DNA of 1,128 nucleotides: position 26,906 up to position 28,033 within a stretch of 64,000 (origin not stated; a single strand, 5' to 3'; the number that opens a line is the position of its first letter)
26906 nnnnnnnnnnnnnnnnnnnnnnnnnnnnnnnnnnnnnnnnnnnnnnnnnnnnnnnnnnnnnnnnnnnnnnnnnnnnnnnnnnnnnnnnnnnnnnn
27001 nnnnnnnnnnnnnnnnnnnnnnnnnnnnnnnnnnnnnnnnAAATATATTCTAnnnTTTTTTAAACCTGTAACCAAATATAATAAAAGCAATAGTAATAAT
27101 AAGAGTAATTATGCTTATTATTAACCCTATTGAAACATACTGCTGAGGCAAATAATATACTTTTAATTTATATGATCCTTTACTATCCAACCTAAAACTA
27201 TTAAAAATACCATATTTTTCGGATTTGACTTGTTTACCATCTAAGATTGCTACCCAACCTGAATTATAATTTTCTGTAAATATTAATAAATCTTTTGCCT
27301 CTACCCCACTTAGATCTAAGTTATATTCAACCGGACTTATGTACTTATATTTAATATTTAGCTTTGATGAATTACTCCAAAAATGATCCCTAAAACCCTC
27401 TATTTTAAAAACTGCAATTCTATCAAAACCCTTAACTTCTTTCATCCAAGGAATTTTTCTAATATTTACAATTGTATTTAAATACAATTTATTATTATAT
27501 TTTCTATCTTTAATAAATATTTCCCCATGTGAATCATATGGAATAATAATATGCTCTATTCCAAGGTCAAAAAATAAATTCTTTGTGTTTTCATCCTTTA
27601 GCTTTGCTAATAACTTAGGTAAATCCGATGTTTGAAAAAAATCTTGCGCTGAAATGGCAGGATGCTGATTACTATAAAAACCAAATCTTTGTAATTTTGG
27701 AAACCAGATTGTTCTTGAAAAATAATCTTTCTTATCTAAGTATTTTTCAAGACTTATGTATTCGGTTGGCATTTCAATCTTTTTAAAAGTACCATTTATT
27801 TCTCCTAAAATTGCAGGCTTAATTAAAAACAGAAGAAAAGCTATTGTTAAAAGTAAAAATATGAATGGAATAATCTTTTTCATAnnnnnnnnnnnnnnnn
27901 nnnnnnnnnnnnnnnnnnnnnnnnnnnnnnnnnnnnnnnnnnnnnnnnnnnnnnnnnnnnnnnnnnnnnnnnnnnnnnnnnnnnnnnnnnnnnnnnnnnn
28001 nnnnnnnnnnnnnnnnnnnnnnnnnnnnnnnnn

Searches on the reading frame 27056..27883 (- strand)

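Call 15: search_protein_families(library=pfam, proteins=[window:27056-27883:-], max_evalue=0.01)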
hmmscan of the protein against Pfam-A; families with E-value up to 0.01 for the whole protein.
window:27056-27883:- (276 aa): 1 family
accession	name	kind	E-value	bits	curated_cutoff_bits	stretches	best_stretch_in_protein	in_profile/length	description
PF09586.16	YfhO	-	0.00047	19.1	28.5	1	179-257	758-835/835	Bacterial membrane protein YfhO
